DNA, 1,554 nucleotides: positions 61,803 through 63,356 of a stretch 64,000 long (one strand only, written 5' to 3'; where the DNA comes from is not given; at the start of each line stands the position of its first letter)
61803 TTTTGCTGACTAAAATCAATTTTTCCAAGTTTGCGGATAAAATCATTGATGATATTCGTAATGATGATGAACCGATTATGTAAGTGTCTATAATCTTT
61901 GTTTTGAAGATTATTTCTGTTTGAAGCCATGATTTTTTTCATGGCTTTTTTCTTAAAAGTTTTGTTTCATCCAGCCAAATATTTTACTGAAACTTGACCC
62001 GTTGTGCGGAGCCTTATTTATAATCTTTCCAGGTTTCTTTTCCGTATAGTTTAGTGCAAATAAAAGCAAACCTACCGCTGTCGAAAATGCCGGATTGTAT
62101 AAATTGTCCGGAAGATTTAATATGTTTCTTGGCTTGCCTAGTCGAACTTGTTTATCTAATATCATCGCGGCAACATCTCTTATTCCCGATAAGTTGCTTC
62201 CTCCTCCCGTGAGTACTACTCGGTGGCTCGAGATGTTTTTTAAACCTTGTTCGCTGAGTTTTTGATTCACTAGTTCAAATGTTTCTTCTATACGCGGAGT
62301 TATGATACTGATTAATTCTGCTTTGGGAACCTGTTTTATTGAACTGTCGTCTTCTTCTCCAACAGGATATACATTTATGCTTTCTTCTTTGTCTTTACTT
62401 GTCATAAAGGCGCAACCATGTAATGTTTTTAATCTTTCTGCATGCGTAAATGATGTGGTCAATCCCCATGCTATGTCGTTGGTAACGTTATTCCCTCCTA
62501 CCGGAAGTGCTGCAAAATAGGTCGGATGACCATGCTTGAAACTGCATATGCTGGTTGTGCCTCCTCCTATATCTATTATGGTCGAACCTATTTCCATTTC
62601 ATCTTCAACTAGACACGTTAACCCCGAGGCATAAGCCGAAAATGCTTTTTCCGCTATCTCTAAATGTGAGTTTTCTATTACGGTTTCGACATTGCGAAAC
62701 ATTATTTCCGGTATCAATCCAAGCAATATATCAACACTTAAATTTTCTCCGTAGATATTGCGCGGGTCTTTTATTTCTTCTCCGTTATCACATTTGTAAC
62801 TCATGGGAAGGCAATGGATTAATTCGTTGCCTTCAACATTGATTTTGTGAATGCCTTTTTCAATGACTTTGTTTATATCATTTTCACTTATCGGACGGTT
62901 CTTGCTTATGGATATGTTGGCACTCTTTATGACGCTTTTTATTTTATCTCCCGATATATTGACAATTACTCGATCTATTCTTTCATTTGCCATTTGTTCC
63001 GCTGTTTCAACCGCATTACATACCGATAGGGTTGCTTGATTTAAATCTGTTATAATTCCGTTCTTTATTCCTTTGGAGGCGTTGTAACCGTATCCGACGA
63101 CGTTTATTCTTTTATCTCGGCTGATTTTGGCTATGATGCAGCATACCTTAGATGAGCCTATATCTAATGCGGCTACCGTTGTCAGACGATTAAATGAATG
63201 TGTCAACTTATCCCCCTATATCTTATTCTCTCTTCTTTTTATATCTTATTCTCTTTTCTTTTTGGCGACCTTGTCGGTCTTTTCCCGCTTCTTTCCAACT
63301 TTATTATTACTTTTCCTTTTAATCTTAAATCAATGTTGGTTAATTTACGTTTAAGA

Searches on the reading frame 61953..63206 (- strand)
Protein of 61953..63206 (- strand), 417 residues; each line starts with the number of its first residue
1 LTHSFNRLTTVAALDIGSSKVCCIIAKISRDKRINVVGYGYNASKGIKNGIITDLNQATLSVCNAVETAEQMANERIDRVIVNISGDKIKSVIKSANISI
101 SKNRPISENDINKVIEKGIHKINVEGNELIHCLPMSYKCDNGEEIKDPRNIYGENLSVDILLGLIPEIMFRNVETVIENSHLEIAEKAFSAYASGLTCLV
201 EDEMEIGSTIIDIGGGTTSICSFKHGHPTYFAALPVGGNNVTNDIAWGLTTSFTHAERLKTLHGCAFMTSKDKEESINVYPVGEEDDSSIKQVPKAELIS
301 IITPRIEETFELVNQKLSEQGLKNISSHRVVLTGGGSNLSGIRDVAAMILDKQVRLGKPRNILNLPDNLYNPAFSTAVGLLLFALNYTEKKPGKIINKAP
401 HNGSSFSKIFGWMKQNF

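Call 58: find_encoding_contigs(protein=window:61953-63206:-, flank=10000, max_places=2)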
Protein window:61953-63206:- (417 aa): 23 contigs read that carry it; 2 places shown.
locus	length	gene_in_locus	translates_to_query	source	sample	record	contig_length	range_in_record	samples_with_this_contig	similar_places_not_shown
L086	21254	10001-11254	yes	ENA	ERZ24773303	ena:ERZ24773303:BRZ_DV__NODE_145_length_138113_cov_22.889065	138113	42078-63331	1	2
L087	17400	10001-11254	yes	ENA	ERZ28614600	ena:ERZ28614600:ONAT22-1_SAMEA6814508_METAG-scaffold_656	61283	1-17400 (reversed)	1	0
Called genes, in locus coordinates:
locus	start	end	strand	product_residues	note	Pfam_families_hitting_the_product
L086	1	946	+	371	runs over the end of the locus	PF21102:DprA_N (weak), PF02481:DNA_processg_A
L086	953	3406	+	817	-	PF01751:Toprim, PF01131:Topoisom_bac, PF01396:Zn_ribbon_Top1, PF13368:Toprim_C_rpt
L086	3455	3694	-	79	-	PF00313:CSD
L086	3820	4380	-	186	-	-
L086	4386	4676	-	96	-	-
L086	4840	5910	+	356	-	PF10555:MraY_sig1 (faint), PF00953:Glycos_transf_4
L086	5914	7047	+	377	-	PF01098:FTSW_RODA_SPOVE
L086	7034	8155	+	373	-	PF03033:Glyco_transf_28, PF04101:Glyco_tran_28_C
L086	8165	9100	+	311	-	PF01565:FAD_binding_4, PF02873:MurB_C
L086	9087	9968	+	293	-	PF08478:POTRA_1, PF03799:FtsQ_DivIB_C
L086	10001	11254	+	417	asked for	PF11104:PilM_2 (faint), PF14450:FtsA (weak), PF06277:EutA (faint), PF02491:SHS2_FTSA, PF06723:MreB_Mbl, PF14450:FtsA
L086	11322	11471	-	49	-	-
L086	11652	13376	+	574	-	PF00091:Tubulin, PF12327:FtsZ_C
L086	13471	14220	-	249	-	-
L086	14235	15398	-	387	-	-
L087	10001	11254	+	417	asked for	PF11104:PilM_2 (faint), PF14450:FtsA (weak), PF06277:EutA (faint), PF02491:SHS2_FTSA, PF06723:MreB_Mbl, PF14450:FtsA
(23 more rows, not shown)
